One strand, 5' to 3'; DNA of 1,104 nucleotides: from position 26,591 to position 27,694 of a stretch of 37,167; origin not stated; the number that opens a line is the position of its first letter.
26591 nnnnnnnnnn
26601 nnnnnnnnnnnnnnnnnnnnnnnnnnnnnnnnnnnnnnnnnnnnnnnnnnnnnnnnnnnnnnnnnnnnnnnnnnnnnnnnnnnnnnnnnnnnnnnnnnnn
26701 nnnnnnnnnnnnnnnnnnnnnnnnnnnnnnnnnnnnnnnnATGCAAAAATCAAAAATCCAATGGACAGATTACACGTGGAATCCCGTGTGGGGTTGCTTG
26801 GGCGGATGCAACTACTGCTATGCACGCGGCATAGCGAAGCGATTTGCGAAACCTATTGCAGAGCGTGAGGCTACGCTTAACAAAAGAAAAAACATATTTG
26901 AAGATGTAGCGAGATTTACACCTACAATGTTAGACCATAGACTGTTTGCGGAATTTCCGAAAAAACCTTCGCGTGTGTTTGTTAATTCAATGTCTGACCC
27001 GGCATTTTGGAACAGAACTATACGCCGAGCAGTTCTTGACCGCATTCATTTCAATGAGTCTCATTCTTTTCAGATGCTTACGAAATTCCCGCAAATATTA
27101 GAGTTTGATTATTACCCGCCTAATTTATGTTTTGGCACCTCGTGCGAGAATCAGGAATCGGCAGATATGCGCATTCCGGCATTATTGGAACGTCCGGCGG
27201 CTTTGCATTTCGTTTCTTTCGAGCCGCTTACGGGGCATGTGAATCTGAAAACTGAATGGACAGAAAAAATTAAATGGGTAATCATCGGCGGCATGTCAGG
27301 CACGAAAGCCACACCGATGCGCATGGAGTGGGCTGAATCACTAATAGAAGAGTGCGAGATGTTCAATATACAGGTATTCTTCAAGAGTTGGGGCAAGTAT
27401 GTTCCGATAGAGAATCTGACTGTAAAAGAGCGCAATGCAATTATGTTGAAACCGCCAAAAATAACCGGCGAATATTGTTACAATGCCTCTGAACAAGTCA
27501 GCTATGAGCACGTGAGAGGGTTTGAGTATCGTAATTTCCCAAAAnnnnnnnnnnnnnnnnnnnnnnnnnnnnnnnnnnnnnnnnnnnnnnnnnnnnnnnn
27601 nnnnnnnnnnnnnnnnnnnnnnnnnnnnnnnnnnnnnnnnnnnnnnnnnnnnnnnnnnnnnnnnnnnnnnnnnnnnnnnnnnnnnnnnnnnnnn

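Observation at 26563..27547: Gutted C5-cytosine methyltransferase fused motif I-to-motif X, directly upstream of a DUF5131 (Gp37/Gp68) protein carrying a canonical CxxxCxxC motif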

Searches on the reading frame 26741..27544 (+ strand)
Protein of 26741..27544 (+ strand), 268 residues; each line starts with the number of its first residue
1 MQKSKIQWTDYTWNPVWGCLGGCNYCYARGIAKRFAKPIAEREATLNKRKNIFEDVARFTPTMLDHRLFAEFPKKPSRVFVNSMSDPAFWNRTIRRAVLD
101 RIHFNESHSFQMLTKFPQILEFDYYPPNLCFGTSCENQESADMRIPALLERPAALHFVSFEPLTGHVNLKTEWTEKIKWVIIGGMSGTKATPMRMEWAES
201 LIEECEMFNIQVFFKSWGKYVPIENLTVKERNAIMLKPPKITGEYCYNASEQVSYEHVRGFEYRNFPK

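Call 6: search_protein_families(library=pfam, proteins=[window:26741-27544:+], max_evalue=1)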
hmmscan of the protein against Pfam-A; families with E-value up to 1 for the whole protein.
window:26741-27544:+ (268 aa): 1 family
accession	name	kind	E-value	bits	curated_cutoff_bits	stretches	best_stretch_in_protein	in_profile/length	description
PF07505.17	DUF5131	-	9.4e-51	173.1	28.9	1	3-232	1-230/243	Protein of unknown function (DUF5131)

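Call 8: find_related_loci(query=window:26741-27544:+, collection=viral_contigs, flank=6000)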
Query window:26741-27544:+ (268 aa) in viral_contigs; peptide patterns used: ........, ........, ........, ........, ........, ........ (x = any residue, [..] = any of these).
7 stretches matched a pattern; 3 encode a relative of the query (tblastn E <= 1e-3); 3 distinct loci.
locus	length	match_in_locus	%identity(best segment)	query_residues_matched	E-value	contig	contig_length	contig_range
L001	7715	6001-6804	96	1-268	2e-180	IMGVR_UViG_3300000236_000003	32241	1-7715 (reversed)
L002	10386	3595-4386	35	1-227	7e-35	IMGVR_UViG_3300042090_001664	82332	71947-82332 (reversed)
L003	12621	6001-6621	36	1-216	8e-33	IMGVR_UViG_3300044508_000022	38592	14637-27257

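Call 45: search_protein_representatives(protein=window:26741-27544:+)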
Query: 268 residues. Proteins with E-value up to 0.001 (for the whole library): 26802; up to 1e-10: 14761; up to 1e-30: 149. The best 150 are listed.
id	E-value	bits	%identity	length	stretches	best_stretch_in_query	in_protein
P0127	9.6e-179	608.8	96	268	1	1-268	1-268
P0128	9.1e-65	235.0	48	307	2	3-168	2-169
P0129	5.4e-64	232.4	44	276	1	4-257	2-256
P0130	3.3e-53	197.0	41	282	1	4-244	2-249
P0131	6.8e-50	186.2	48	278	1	2-190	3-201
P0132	9.0e-50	185.8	46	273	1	4-226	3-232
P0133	1.0e-46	175.8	42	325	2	4-171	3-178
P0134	1.5e-46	175.3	40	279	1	1-267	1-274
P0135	2.8e-44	167.8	38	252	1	4-218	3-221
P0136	5.2e-43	163.6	40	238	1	10-216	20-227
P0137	1.4e-42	162.2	43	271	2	3-168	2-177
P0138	1.2e-41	159.1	40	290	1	5-267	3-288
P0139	1.5e-41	158.8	42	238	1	4-216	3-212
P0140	3.0e-41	157.8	44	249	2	4-173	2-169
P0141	4.3e-41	157.3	42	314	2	4-170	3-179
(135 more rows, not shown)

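Call 51: find_related_loci(query=A2, collection=viral_contigs, flank=4000)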
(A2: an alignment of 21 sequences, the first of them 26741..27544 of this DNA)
Query A2 (268 aa) in viral_contigs; peptide patterns used: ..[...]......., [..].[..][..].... (x = any residue, [..] = any of these).
598 stretches matched a pattern (row limit reached: there are more); 583 encode a relative of the query (tblastn E <= 1e-3); the best 80 are kept; 80 distinct loci.
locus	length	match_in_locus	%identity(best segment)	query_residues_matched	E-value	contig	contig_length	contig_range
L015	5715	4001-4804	96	1-268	5e-180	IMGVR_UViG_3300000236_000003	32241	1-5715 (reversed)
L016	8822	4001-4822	38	1-267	3e-52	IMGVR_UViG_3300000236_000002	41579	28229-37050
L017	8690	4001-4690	38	1-212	5e-42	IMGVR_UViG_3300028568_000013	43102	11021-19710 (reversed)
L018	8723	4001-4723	38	1-268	6e-42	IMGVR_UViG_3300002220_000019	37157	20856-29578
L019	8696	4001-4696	38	1-222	2e-41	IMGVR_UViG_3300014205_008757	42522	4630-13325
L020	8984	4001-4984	31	2-267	1e-40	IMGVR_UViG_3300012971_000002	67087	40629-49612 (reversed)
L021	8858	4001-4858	34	3-226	1e-40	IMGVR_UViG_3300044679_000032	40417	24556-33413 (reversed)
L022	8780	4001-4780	35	2-226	6e-40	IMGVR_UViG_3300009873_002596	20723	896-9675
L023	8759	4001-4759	35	2-223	1e-39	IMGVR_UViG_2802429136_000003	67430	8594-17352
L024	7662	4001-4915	33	3-259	5e-39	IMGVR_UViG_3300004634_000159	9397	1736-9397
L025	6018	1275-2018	36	1-223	2e-39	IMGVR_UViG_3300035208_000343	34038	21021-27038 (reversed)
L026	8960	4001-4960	31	2-268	9e-39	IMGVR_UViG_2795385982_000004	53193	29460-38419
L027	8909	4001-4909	33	2-268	2e-38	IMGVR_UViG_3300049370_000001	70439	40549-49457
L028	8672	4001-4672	33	3-216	4e-38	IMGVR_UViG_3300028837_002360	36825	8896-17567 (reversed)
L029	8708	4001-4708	40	2-220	2e-38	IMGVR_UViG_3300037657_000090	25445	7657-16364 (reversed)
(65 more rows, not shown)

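Call 58: search_protein_families(library=pfam, alignment_id=A3, max_evalue=0.001)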
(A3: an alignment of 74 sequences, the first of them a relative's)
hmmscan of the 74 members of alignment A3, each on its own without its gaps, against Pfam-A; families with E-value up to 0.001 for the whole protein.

A. member 1, L016:3476-3775:+ (100 aa): 0 families

B. families by the number of members that match (of 74 scanned): 34 families (the first 25 are shown)
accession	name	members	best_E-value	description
PF01555.25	N6_N4_Mtase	4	3.1e-31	DNA methylase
PF02086.21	MethyltransfD12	2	7.6e-27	D12 class N6 adenine-specific DNA methyltransferase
PF05866.16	RusA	2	1.5e-10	Endodeoxyribonuclease RusA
PF12728.13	HTH_17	2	5.9e-06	Helix-turn-helix domain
PF03796.21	DnaB_C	1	3.2e-112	DnaB-like helicase C terminal domain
PF06356.17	DUF1064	1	3.3e-35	Protein of unknown function (DUF1064)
PF00772.26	DnaB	1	3.3e-33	DnaB-like helicase N terminal domain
PF00216.26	Bac_DNA_binding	1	3e-29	Bacterial DNA-binding protein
PF14359.12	DUF4406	1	4.1e-27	Domain of unknown function (DUF4406)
PF00929.31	RNase_T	1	3.3e-24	Exonuclease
PF00145.23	DNA_methylase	1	1.7e-21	C-5 cytosine-specific DNA methylase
PF00078.32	RVT_1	1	4.8e-16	Reverse transcriptase (RNA-dependent DNA polymerase)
PF06892.16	Phage_CP76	1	6e-16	Phage regulatory protein CII (CP76)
PF04098.21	Rad52_Rad22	1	9.4e-15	Rad52/22 family double-strand break repair protein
PF13481.12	AAA_25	1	7.1e-14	AAA domain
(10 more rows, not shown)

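Call 59: search_protein_families(library=pfam, alignment_id=A4, max_evalue=0.001)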
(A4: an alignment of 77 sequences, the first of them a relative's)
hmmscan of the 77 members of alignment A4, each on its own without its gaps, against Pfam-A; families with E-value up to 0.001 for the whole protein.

A. member 1, L016:4797-5159:+ (121 aa): 0 families

B. families by the number of members that match (of 77 scanned): 25 families
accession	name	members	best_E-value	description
PF00145.23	DNA_methylase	3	2.4e-26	C-5 cytosine-specific DNA methylase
PF14216.11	DUF4326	3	1.7e-23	Domain of unknown function (DUF4326)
PF04492.19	Phage_rep_O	2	2.4e-07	Bacteriophage replication protein O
PF06252.17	GemA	1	2.1e-38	Bacteriophage Mu, GemA protein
PF07508.19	Recombinase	1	1.1e-25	Recombinase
PF00239.26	Resolvase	1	8.3e-23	Resolvase, N terminal domain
PF00072.30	Response_reg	1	8.2e-14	Response regulator receiver domain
PF07463.16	NUMOD4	1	6.7e-13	NUMOD4 motif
PF13408.12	Zn_ribbon_recom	1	1.9e-10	Recombinase zinc beta ribbon domain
PF10908.13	Tlde1_dom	1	3e-10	Tlde1 domain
PF08774.17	VRR_NUC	1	6.6e-10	VRR-NUC domain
PF08707.16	PriCT_2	1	8.1e-10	Primase C terminal 2 (PriCT-2)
PF07261.16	DnaB_2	1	5.8e-09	Replication initiation and membrane attachment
PF13392.12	HNH_3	1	4.9e-08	HNH endonuclease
PF05866.16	RusA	1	1.2e-07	Endodeoxyribonuclease RusA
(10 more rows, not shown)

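Call 68: predict_structure(alignment_id=A2)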
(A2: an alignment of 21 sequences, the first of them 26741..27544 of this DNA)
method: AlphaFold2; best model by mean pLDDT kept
length: 268 residues; sequences in the alignment: 21
mean_pLDDT: 91.8   pTM: 0.89
mean pLDDT of the five models: 91.8, 89.9, 89.7, 88.9, 87.8
residues with pLDDT >= 90: 205; 70-90: 48; 50-70: 13; < 50: 2
segments of 3 or more residues with pLDDT < 50: none
pLDDT, mean of each block of 10 residues (from residue 1): 72 96 85 94 86 94 96 97 96 98 98 97 97 98 98 98 97 98 91 95 98 94 86 70 81 77 92
secondary structure, 60 per line:
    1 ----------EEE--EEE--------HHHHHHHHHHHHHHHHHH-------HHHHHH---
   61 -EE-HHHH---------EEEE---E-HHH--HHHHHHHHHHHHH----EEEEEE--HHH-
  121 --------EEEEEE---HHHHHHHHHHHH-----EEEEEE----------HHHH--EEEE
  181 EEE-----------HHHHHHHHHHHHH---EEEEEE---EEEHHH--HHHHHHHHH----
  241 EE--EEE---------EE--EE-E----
elements in order: E11-13 E16-18 H27-44 H52-57 H65-68 E78-81 H92-104 E109-114 E129-134 H138-149 E155-160 H171-174 E177-183 H195-207 E211-216 E220-222 H228-236 E245-247

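Call 72: search_protein_families(library=ncbifam, proteins=[window:26741-27544:+, L001:5774-5980:+], max_evalue=1)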
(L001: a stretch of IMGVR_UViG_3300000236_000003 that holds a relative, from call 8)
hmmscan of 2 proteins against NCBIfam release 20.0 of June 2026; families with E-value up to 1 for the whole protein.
window:26741-27544:+ (268 aa): 4 families
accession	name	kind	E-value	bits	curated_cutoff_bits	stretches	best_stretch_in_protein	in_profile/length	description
TIGR04471.1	rSAM_mob_pairA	equivalog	1.4e-21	77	355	1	13-216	10-196/220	radical SAM mobile pair protein A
TIGR04470.1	rSAM_mob_pairB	equivalog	0.00046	19.7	410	1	1-38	10-46/285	radical SAM mobile pair protein B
NF033668.1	rSAM_PA0069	hypoth_equivalog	0.0047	16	360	1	10-30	58-78/348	PA0069 family radical SAM protein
NF038135.1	rSAM_Rv2578c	equivalog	0.058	12.4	430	1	10-30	61-82/317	Rv2578c family radical SAM protein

L001:5774-5980:+ (69 aa): 0 families

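Call 73: fold_search(model_id=the predicted structure, library=pdb)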
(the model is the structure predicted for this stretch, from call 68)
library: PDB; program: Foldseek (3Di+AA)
matches with E <= 10: 817; with E <= 0.001: 0
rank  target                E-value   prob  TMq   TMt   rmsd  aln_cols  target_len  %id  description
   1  4fhf                  1.3e-03  0.98  0.38  0.32  11.4       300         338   13  Spore photoproduct lyase C140A mutant with dinucleoside spore photoproduct (released 2012-07-18)
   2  4rh0                  3.4e-03  0.96  0.38  0.31  11.3       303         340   12  Spore photoproduct lyase C140A/S76C mutant with bound AdoMet (released 2014-10-22)
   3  6gi9                  5.3e-02  0.20  0.23  0.18  11.2       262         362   12  Crystal structure of pentaerythritol tetranitrate reductase (PETNR) mutant I107L (released 2019-03-20)
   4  3p74                  7.7e-02  0.20  0.23  0.18  10.8       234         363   12  H181N mutant of pentaerythritol tetranitrate reductase containing a C-terminal His8-tag (released 2011-03-23)
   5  1jpm_A                8.1e-02  0.54  0.30  0.24   8.1       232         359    8  L-Ala-D/L-Glu Epimerase (released 2001-12-21)
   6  8bpq_A                8.1e-02  0.18  0.23  0.19  11.3       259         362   12  crystal structure of N-ethylmaleimide reductase with mutation Y187F (nemA Y187F) from Escherichia coli (released 2024-06-05)
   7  3ezs_B                9.2e-02  0.35  0.20  0.15  11.7       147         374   13  Crystal structure of aminotransferase AspB (NP_207418.1) from HELICOBACTER PYLORI 26695 at 2.19 A resolution (released 2008-11-18)
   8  8vb3_A                9.8e-02  0.35  0.23  0.25  11.1       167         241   15  Dienelactone hydrolase from Solimonas fluminis (released 2024-12-18)
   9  5th5_A                1.0e-01  0.30  0.28  0.30   9.5       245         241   11  Crystal Structure of QueE from Bacillus subtilis with 6-carboxypterin-5'-deoxyadenosyl ester bound (released 2017-01-18)
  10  3p8j                  1.0e-01  0.15  0.23  0.18  11.2       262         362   12  Y351S mutant of pentaerythritol tetranitrate reductase containing a bound acetate molecule (released 2011-04-06)
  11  8vpo                  1.1e-01  0.51  0.37  0.24   9.3       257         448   11  X-Ray Crystal Structure of TigE from Paramaledivibacter caminithermalis (released 2024-02-07)
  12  3ezs_A                1.1e-01  0.30  0.20  0.15  11.7       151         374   12  Crystal structure of aminotransferase AspB (NP_207418.1) from HELICOBACTER PYLORI 26695 at 2.19 A resolution (released 2008-11-18)
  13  3jva_B                1.2e-01  0.35  0.28  0.22   9.3       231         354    6  Crystal structure of Dipeptide Epimerase from Enterococcus faecalis V583 (released 2010-08-11)
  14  8vb3_B                1.2e-01  0.30  0.22  0.24  11.0       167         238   15  Dienelactone hydrolase from Solimonas fluminis (released 2024-12-18)
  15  6gi7                  1.2e-01  0.15  0.22  0.18  11.0       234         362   12  Crystal structure of pentaerythritol tetranitrate reductase (PETNR) mutant L25I (released 2019-03-20)
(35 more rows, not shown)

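Call 77: search_protein_families(library=phrogs, proteins=[window:26741-27544:+, L001:5774-5980:+], max_evalue=0.01)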
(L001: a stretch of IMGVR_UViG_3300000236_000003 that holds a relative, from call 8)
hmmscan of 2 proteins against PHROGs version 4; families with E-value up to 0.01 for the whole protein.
window:26741-27544:+ (268 aa): 2 families
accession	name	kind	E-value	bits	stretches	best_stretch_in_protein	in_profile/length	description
phrog_2045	-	unknown function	1e-61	210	1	1-267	2-284/299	-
phrog_13321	-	unknown function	3.1e-05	24.3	1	3-88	36-109/307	-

L001:5774-5980:+ (69 aa): 0 families

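Call 83: search_protein_families(library=ncbifam, alignment_id=A3, max_evalue=0.00001)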
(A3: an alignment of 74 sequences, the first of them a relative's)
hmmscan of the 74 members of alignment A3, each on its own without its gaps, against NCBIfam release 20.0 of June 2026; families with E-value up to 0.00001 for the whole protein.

A. member 1, L016:3476-3775:+ (100 aa): 1 family
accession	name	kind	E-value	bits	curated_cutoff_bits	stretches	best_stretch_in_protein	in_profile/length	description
NF040563.1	guided_IscB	equivalog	4e-07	29.5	175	1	19-93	179-247/314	RNA-guided endonuclease IscB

B. families by the number of members that match (of 74 scanned): 69 families (the first 25 are shown)
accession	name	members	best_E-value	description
NF050803.1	DnaMtaseCcrMCaul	3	4.7e-19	adenine-specific DNA-methyltransferase CcrM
NF008572.0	PRK11524.1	3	6.5e-15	adenine-specific DNA-methyltransferase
NF010253.0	PRK13699.1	3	1.8e-10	DNA methyltransferase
TIGR00571.1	dam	2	2.1e-24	Dam family site-specific DNA-(adenine-N6)-methyltransferase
NF004384.0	PRK05748.1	1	3.5e-178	replicative DNA helicase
TIGR00665.1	DnaB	1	4.1e-162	replicative DNA helicase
NF005852.0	PRK07773.1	1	5.7e-146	replicative DNA helicase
NF004109.0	PRK05595.1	1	5e-143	replicative DNA helicase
NF006443.0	PRK08760.1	1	1.3e-133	replicative DNA helicase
NF005424.0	PRK07004.1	1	6e-132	replicative DNA helicase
TIGR03600.1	phage_DnaB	1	1.7e-131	phage replicative helicase, DnaB family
NF005945.0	PRK08006.1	1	1.4e-125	replicative DNA helicase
NF040583.1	dnaB_SPI-7_type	1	2.1e-125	SPI-7-type island replicative DNA helicase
NF006606.0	PRK09165.1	1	8.3e-125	replicative DNA helicase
NF005369.0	PRK06904.1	1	7.4e-124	replicative DNA helicase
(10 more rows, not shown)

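Call 84: search_protein_families(library=ncbifam, alignment_id=A4, max_evalue=0.00001)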
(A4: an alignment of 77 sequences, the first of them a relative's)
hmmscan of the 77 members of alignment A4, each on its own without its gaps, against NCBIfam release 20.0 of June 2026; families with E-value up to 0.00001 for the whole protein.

A. member 1, L016:4797-5159:+ (121 aa): 0 families

B. families by the number of members that match (of 77 scanned): 44 families (the first 25 are shown)
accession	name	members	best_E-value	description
TIGR00675.1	dcm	3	2.2e-23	DNA (cytosine-5-)-methyltransferase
NF047343.1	SCCmet_CcrB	1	1.5e-31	cassette chromosome recombinase CcrB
NF041201.1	recomb_XisF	1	3.9e-20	fdxN element excision recombinase XisF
NF047347.1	SCCmet_CcrC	1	1.4e-17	cassette chromosome recombinase CcrC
TIGR02154.1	PhoB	1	7.4e-14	phosphate regulon transcriptional regulator PhoB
NF045944.1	ResRegRpaBCyano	1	1.3e-13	response regulator transcription factor RpaB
NF007135.0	PRK09581.1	1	7.9e-13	PleD family two-component system response regulator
NF040689.1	MtrAB_MtrA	1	4.2e-12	MtrAB system response regulator MtrA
NF007005.1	PRK09468.1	1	1.1e-11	osmolarity response regulator transcription factor OmpR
NF008469.0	PRK11361.1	1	2.1e-11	acetoacetate metabolism transcriptional regulator AtoC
NF008296.0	PRK11083.1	1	3e-11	two-component system response regulator CreB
NF051850.1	RespRegRprY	1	1.8e-10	response regulator transcription factor RprY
NF033120.0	vanR_FM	1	2.7e-10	vancomycin resistance response regulator transcription factor, VanR-F/VanR-M family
NF040534.1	resp_reg_YycF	1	4.8e-10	response regulator YycF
NF053854.1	RespRegPhoBBctds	1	1.5e-09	two-component system response regulator PhoB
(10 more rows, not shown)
